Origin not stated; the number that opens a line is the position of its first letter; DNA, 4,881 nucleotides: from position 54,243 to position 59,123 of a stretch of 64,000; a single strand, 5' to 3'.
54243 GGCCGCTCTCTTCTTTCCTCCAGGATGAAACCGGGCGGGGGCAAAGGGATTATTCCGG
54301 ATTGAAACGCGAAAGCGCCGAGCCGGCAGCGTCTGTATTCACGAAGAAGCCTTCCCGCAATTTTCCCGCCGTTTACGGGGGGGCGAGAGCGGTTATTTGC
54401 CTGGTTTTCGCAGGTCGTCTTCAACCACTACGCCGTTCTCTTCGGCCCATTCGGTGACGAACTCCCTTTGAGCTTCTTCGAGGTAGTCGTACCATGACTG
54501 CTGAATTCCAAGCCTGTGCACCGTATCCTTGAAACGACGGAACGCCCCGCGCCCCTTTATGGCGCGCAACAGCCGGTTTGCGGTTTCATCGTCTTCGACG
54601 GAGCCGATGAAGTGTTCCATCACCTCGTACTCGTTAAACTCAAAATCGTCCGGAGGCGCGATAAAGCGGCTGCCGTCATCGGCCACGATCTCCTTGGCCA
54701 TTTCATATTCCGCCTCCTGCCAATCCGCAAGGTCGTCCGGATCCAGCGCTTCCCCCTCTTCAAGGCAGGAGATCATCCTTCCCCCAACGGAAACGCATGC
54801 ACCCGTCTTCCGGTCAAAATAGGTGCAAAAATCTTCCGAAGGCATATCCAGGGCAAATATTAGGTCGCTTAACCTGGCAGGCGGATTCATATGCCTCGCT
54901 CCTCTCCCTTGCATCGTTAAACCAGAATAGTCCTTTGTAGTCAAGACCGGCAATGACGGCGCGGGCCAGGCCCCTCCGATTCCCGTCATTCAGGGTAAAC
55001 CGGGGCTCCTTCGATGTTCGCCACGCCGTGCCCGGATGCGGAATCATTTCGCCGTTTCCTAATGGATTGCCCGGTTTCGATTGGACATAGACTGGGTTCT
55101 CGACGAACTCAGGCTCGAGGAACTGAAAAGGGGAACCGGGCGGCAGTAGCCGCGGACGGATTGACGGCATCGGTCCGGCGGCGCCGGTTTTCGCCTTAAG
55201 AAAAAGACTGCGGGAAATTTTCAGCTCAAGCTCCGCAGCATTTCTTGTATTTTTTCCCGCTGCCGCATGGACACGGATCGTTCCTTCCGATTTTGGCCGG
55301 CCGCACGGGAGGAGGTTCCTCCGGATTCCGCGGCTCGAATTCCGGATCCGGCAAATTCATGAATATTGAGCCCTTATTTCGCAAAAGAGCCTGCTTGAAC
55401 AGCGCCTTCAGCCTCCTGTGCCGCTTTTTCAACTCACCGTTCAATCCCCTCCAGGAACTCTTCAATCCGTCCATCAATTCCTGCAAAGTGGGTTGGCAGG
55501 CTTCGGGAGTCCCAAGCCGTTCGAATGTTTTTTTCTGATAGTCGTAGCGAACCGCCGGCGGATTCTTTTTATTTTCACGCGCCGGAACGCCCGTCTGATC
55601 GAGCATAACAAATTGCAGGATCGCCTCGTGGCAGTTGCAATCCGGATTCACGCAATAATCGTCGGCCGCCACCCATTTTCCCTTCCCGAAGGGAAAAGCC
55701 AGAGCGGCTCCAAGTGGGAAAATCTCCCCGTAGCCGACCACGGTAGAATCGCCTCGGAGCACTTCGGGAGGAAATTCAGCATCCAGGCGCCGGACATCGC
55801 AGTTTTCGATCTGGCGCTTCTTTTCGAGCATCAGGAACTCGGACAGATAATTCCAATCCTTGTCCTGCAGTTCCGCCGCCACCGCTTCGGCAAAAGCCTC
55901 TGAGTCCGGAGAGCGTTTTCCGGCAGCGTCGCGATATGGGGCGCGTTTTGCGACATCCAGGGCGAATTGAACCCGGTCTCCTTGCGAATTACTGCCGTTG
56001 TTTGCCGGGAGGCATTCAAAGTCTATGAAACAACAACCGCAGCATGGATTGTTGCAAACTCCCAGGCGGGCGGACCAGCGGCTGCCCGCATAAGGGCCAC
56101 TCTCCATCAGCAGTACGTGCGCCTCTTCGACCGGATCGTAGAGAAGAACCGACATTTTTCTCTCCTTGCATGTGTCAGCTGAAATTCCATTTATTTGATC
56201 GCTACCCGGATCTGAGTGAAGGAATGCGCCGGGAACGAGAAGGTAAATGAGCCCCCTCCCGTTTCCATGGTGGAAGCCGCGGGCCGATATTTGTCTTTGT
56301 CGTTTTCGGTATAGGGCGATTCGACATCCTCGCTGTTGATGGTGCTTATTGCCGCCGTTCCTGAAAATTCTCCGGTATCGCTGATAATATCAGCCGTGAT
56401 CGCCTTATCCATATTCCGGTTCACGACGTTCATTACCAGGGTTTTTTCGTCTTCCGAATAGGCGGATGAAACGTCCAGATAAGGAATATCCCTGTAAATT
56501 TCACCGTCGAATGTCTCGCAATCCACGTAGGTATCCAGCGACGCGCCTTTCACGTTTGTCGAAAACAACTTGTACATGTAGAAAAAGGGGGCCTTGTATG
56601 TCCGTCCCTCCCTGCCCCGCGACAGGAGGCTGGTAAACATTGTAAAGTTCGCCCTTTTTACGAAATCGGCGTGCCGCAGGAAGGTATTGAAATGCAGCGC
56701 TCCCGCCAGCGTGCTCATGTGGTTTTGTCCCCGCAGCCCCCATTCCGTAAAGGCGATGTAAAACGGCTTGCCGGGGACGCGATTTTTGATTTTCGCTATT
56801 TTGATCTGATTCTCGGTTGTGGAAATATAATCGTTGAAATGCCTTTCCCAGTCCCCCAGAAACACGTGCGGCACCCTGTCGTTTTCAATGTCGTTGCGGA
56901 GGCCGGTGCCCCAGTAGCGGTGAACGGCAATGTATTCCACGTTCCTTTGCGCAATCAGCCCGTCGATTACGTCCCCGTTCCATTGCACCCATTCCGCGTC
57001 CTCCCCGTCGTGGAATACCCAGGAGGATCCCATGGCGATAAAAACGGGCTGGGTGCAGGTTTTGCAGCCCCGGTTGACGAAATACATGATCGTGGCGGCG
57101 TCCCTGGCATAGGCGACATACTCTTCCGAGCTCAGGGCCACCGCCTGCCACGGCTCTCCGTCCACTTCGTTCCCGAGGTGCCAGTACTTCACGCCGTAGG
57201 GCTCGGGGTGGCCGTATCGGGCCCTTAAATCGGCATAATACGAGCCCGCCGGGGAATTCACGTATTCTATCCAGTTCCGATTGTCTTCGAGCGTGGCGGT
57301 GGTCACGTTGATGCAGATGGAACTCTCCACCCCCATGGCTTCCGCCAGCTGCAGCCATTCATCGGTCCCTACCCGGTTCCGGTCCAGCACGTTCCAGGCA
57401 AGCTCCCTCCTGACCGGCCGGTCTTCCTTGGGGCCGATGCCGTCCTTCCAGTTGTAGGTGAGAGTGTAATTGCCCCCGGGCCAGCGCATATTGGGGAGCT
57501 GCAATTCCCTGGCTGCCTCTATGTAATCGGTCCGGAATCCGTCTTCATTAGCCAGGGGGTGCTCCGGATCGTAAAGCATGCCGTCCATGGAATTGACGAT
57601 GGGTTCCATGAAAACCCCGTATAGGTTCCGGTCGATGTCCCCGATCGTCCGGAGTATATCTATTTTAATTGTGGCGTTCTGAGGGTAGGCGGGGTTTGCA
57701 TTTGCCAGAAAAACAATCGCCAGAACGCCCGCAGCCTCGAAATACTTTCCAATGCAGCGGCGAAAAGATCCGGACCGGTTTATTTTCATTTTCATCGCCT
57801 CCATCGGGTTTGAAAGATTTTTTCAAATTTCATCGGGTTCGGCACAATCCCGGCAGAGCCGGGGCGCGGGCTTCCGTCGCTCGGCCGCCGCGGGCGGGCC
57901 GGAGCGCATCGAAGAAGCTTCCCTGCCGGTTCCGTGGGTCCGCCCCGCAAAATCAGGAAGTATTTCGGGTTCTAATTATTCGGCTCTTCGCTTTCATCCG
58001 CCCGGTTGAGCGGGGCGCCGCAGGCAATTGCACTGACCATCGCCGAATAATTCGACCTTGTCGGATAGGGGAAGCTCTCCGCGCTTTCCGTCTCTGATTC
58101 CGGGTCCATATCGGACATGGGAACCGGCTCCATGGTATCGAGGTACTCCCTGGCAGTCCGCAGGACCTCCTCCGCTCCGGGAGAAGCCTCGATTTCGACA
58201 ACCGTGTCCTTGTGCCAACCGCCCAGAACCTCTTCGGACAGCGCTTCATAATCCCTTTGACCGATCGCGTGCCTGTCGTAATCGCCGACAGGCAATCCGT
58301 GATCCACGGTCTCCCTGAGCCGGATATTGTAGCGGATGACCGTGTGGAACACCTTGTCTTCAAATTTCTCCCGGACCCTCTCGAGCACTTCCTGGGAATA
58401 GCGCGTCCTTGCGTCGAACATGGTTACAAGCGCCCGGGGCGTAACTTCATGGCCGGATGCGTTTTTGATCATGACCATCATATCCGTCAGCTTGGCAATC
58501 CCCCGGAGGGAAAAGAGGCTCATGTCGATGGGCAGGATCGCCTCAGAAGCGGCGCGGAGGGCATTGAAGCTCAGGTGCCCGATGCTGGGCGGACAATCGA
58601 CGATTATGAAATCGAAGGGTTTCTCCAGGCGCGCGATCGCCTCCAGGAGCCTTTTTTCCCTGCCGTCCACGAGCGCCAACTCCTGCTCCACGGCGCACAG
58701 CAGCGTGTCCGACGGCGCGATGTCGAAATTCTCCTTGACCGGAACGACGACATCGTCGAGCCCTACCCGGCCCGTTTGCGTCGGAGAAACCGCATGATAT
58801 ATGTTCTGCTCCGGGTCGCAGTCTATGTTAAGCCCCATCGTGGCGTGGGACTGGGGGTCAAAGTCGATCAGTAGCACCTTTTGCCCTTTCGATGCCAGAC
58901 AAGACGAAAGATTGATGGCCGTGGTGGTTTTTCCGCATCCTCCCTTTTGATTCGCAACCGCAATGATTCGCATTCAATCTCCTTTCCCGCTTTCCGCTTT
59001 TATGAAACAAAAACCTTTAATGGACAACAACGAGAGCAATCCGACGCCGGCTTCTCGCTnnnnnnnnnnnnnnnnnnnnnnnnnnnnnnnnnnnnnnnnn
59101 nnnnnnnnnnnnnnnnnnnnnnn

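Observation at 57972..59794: Orphan ParA paired with a non-ParB partner carrying a ParB-like activating peptide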

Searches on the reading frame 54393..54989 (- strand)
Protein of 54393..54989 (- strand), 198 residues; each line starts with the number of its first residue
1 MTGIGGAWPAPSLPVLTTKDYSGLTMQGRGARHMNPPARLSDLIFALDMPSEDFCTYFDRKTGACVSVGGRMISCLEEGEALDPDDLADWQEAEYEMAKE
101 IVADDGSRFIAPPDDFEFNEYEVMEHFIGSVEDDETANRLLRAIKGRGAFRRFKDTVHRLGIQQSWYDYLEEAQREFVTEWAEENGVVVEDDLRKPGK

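Call 3: search_protein_families(library=pfam, proteins=[window:54393-54989:-], max_evalue=0.01)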
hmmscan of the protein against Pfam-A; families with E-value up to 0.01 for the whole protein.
window:54393-54989:- (198 aa): 1 family
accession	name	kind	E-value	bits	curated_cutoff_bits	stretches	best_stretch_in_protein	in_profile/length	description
PF03682.18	UPF0158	-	2.2e-10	41.2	21.1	1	96-197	46-151/157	Uncharacterised protein family (UPF0158)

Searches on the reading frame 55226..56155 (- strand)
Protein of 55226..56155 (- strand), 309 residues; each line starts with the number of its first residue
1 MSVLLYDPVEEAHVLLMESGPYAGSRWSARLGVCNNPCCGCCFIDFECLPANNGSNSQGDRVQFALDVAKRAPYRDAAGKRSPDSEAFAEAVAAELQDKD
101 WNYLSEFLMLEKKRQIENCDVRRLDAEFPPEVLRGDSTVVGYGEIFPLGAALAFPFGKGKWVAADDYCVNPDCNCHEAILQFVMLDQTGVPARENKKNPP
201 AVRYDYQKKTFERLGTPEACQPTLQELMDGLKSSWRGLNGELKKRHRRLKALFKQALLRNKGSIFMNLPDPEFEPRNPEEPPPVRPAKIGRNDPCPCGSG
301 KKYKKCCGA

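Call 3: search_protein_families(library=pfam, proteins=[window:55226-56155:-], max_evalue=0.01)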
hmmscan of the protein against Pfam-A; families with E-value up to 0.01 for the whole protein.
window:55226-56155:- (309 aa): 1 family
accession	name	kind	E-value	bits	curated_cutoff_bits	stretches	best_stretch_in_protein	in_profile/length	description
PF02810.21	SEC-C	-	1.2e-10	41.5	20.4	1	291-308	1-18/19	SEC-C motif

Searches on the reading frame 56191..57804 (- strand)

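Call 3: search_protein_families(library=pfam, proteins=[window:56191-57804:-], max_evalue=0.01)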
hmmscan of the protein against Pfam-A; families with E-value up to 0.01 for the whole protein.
window:56191-57804:- (537 aa): 2 families
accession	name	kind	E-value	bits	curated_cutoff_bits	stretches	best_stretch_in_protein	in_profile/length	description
PF06964.18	Alpha-L-AF_C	-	4.8e-12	46.9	27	1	361-528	19-165/165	Alpha-L-arabinofuranosidase C-terminal domain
PF22848.2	ASD1_dom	-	4.9e-06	26.7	22.2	0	163-213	98-149/239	Alpha-L-arabinofuranosidase 1 domain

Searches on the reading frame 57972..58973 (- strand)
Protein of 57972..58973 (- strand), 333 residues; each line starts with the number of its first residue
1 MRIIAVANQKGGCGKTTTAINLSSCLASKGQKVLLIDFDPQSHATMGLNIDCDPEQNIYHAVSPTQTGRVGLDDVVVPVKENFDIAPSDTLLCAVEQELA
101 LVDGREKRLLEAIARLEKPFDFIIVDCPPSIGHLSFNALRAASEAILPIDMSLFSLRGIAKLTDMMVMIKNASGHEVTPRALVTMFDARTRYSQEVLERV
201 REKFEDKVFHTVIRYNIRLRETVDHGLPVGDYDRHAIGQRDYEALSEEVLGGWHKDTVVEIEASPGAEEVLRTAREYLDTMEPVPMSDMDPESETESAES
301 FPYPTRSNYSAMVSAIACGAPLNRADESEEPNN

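Call 3: search_protein_families(library=pfam, proteins=[window:57972-58973:-], max_evalue=0.01)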
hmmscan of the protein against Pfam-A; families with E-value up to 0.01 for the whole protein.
window:57972-58973:- (333 aa): 8 families
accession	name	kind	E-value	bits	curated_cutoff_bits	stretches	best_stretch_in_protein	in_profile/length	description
PF13614.12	AAA_31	-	9e-49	166.2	27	1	1-172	1-170/177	AAA domain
PF01656.29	CbiA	-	1.5e-21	77.1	25.4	1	4-229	1-125/125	CobQ/CobB/MinD/ParA nucleotide binding domain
PF09140.17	MipZ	-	2.5e-14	53.7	20.7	1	3-173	2-153/262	ATPase MipZ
PF06564.18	CBP_BcsQ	-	7.6e-13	49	21.3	1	1-247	1-231/234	Cellulose biosynthesis protein BcsQ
PF10609.15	ParA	-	3.7e-09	36.8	27.1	1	2-137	4-129/246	NUBPL iron-transfer P-loop NTPase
PF00142.24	Fer4_NifH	-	5.6e-08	33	25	1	9-75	7-73/271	4Fe-4S iron sulfur cluster binding proteins, NifH/frxC family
PF02374.21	ArsA_ATPase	-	1.3e-06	28.3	24.3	1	2-41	2-40/305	Anion-transporting ATPase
PF07015.17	VirC1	-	4.4e-05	23.4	24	1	1-39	1-39/231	VirC1 protein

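Call 4: search_protein_families(library=ncbifam, proteins=[window:57972-58973:-], max_evalue=0.01)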
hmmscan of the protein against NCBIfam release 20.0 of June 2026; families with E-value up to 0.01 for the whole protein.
window:57972-58973:- (333 aa): 33 families (the best 25 are shown)
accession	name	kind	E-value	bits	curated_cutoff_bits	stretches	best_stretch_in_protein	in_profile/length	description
NF041546.1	ParA_partition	equivalog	3.4e-32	111.6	180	2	3-47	1-45/203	ParA family partition ATPase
TIGR03453.1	partition_RepA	equivalog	1.8e-28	99.5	348.45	1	2-211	105-332/387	plasmid partitioning protein RepA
NF041283.1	PrgP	equivalog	7.9e-20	71.3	400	1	2-235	3-244/297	ParA superfamily DNA segregation protein PrgP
TIGR03371.1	cellulose_yhjQ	equivalog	1.6e-19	70.4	157.85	1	1-247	1-239/246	cellulose biosynthesis protein BcsQ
NF010443.0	PRK13869.1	subfamily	3.4e-18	65.6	446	1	2-210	122-348/405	plasmid-partitioning protein RepA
TIGR01969.1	minD_arch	subfamily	1.2e-16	60.7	201.75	1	2-251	1-232/251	cell division ATPase MinD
TIGR01968.1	minD_bact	equivalog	1e-14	54.5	212.9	1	2-161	2-153/261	septum site-determining protein MinD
NF010259.0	PRK13705.1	equivalog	6.7e-13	48.3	725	1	3-215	108-334/388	plasmid-partitioning protein SopA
NF008079.0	PRK10818.1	equivalog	4.3e-12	45.9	508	1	2-164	3-158/270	septum site-determining protein MinD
TIGR01007.1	eps_fam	subfamily_domain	1.5e-08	34.4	108.05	1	2-129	18-137/204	polysaccharide biosynthesis tyrosine autokinase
NF047398.1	AAA_KGGVGR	domain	7.7e-08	32.9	90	1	1-39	2-40/190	KGGVGR-motif variant AAA ATPase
TIGR01281.1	DPOR_bchL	equivalog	1.2e-07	31.4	345.15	1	8-49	6-47/268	ferredoxin:protochlorophyllide reductase (ATP-dependent) iron-sulfur ATP-binding protein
NF008669.0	PRK11670.1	equivalog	5.4e-07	28.8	348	1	3-39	109-145/369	iron-sulfur cluster carrier protein ApbC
TIGR00345.1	GET3_arsA_TRC40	subfamily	7.2e-07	29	135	1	10-42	5-37/299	TRC40/GET3/ArsA family transport-energizing ATPase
NF041136.1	MrpORP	equivalog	1.7e-06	27.5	450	1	3-40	7-44/365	iron-sulfur cluster carrier protein MrpORP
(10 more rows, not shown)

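Call 8: search_solved_structures(query=window:57972-58973:-, max_evalue=0.00001)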
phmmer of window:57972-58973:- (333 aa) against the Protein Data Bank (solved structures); distinct sequences matched with E-value up to 0.00001: 36.
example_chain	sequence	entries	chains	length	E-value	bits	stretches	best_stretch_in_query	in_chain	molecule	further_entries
8ray_B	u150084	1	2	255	3.4e-45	157.9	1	2-250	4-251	ParA family protein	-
1wcv_1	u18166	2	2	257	2.7e-39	138.5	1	2-251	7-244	SEGREGATION PROTEIN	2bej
2bek_A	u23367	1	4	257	3.6e-38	134.8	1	2-251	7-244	SEGREGATION PROTEIN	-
4pfs_A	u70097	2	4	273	7.7e-35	123.8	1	2-248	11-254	Cobyrinic Acid a,c-diamide synthase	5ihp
5if9_A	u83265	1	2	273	7.9e-35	123.8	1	2-248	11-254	Cobyrinic Acid a,c-diamide synthase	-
6iub_A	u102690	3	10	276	3.1e-32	115.3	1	2-252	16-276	SpoOJ regulator (Soj)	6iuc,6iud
8jmj_A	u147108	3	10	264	3.4e-31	111.9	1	2-252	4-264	SpoOJ regulator (Soj)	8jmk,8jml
1g3q_A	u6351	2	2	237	6.2e-15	58.4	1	2-249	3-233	CELL DIVISION INHIBITOR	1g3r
7dut_A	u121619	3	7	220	6.9e-15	58.3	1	3-49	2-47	SOJ protein (Soj)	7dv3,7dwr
1ion_A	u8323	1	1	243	7.8e-14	54.8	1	2-249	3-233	PROBABLE CELL DIVISION INHIBITOR MIND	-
6non_A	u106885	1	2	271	6.1e-13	51.9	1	1-165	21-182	Cobyrinic acid ac-diamide synthase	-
6noo_A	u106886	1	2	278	6.5e-13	51.8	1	1-165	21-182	Maintenance of carboxysome positioning A protein, MCDA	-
6nop_B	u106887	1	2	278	8.6e-12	48.1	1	1-165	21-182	Cobyrinic acid ac-diamide synthase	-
3k9g_A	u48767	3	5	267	9.8e-12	47.9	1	2-157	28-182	PF-32 protein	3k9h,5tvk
7npd_A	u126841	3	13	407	5.2e-10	42.3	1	3-150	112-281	Walker A-type ATPase | AAA family ATPase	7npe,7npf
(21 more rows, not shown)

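Call 32: search_solved_structures(query=window:57972-58973:-, max_evalue=1e-30, show_alignments=4)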
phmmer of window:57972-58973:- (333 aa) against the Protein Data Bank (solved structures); distinct sequences matched with E-value up to 1e-30: 7.
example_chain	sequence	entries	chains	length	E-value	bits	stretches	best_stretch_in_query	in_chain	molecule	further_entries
8ray_B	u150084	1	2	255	3.4e-45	157.9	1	2-250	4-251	ParA family protein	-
1wcv_1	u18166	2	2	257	2.7e-39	138.5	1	2-251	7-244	SEGREGATION PROTEIN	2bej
2bek_A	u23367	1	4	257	3.6e-38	134.8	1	2-251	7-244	SEGREGATION PROTEIN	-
4pfs_A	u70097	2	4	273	7.7e-35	123.8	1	2-248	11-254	Cobyrinic Acid a,c-diamide synthase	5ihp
5if9_A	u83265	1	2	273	7.9e-35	123.8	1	2-248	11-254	Cobyrinic Acid a,c-diamide synthase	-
6iub_A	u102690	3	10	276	3.1e-32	115.3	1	2-252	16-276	SpoOJ regulator (Soj)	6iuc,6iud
8jmj_A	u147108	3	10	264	3.4e-31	111.9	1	2-252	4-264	SpoOJ regulator (Soj)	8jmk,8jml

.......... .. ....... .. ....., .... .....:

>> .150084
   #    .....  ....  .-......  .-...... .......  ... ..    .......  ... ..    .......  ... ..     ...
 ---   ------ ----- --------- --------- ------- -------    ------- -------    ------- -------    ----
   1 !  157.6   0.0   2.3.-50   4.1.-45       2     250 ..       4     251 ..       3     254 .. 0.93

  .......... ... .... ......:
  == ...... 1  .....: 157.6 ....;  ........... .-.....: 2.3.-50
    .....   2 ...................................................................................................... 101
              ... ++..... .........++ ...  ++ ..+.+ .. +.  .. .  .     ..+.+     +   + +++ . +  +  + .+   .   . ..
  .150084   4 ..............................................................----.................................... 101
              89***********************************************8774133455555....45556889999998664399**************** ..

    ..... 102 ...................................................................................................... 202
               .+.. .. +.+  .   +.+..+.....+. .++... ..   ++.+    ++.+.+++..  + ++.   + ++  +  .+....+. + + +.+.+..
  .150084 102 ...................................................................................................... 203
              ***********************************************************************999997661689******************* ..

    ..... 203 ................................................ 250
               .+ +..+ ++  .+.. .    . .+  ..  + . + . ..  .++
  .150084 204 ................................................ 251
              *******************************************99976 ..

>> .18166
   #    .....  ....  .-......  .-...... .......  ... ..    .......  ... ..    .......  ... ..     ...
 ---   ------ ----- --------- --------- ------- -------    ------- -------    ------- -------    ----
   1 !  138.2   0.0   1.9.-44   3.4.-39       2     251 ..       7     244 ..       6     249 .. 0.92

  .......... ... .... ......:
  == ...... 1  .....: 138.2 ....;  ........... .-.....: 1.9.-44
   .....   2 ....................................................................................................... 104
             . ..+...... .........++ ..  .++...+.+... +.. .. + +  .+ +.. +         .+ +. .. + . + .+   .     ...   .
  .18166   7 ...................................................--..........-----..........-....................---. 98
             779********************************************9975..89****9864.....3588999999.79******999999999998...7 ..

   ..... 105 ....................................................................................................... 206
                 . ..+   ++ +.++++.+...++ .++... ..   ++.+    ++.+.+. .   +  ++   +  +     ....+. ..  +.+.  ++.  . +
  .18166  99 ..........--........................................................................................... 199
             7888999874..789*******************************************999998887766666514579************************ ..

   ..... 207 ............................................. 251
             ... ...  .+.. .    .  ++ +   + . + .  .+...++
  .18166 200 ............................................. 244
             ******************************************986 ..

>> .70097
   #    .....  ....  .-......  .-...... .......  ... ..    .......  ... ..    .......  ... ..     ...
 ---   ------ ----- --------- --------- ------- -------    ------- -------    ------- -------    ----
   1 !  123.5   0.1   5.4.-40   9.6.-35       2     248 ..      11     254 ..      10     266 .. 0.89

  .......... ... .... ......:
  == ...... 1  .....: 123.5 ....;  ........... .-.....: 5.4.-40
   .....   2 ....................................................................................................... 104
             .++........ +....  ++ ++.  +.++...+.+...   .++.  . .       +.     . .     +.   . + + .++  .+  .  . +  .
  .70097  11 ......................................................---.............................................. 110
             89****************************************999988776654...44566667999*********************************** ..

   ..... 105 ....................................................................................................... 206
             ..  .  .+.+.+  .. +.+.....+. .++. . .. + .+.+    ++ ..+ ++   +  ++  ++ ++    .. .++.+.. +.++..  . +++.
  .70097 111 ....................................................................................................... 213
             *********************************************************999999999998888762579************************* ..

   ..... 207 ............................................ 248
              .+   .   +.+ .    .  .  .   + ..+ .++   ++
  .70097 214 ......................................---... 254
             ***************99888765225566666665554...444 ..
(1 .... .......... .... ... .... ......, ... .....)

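Call 70: find_homologous_proteins(query=window:57972-58973:-, region=252-333)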
Query window:57972-58973:-, residues 252-333 (82 aa): 22 proteins with E <= 0.001 among 61 candidates.
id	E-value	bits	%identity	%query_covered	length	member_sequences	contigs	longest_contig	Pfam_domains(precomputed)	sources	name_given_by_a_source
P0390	1.6e-45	170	100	100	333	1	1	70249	PF00142.25,PF10609.16,PF01656.30,PF13614.13,PF09140.18,PF06564.19,PF02374.22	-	-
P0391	2.8e-30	122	76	100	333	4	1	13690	PF00142.25,PF10609.16,PF01656.30,PF13614.13,PF09140.18,PF06564.19,PF02374.22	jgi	jgi:chromosome partitioning protein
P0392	5.2e-30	121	73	100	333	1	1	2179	PF00142.25,PF10609.16,PF01656.30,PF13614.13,PF09140.18,PF06564.19,PF02374.22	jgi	jgi:chromosome partitioning protein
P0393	5.4e-28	114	75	99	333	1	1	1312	PF00142.25,PF10609.16,PF01656.30,PF13614.13,PF09140.18,PF06564.19,PF02374.22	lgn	-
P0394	1.5e-25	107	67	100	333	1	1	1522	PF00142.25,PF10609.16,PF01656.30,PF13614.13,PF09140.18,PF06564.19,PF02374.22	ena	-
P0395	2.7e-25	106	65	100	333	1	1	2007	PF00142.25,PF10609.16,PF01656.30,PF13614.13,PF09140.18,PF06564.19,PF02374.22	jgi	jgi:chromosome partitioning protein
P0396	9.7e-25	104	75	94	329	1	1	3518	PF00142.25,PF10609.16,PF01656.30,PF13614.13,PF09140.18,PF06564.19,PF02374.22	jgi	jgi:chromosome partitioning protein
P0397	1.8e-23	100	67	100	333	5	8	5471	PF00142.25,PF10609.16,PF01656.30,PF13614.13,PF09140.18,PF06564.19,PF02374.22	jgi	jgi:chromosome partitioning protein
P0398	3.6e-23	99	66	100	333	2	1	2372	PF00142.25,PF10609.16,PF01656.30,PF13614.13,PF09140.18,PF06564.19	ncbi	-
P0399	1.1e-22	98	70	90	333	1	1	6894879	PF00142.25,PF10609.16,PF01656.30,PF13614.13,PF09140.18,PF06564.19,PF02374.22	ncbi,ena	-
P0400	1.7e-22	97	63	100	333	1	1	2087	PF00142.25,PF10609.16,PF01656.30,PF13614.13,PF09140.18,PF06564.19,PF02374.22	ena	-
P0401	2.1e-22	97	71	83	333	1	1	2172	PF00142.25,PF10609.16,PF01656.30,PF13614.13,PF09140.18,PF06564.19,PF02374.22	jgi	jgi:chromosome partitioning protein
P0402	2.7e-22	96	65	100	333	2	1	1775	PF00142.25,PF10609.16,PF01656.30,PF13614.13,PF09140.18,PF06564.19,PF02374.22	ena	-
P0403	7.1e-22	95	68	98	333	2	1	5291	PF00142.25,PF10609.16,PF01656.30,PF13614.13,PF09140.18,PF06564.19,PF02374.22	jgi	jgi:chromosome partitioning protein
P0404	1.1e-21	94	71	77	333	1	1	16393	PF00142.25,PF10609.16,PF01656.30,PF13614.13,PF09140.18,PF06564.19,PF02374.22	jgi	jgi:chromosome partitioning protein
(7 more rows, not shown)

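Call 83: search_protein_families(library=padloc, proteins=[window:57972-58973:-], max_evalue=0.01)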
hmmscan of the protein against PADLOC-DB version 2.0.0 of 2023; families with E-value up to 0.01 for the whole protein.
window:57972-58973:- (333 aa): 2 families
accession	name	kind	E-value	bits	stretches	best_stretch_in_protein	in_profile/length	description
PDLC04559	PDC-M28B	-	2e-05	21.8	1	6-39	133-166/438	-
PDLC04140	mad8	-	6.3e-05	20.6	1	12-140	37-172/314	mads_8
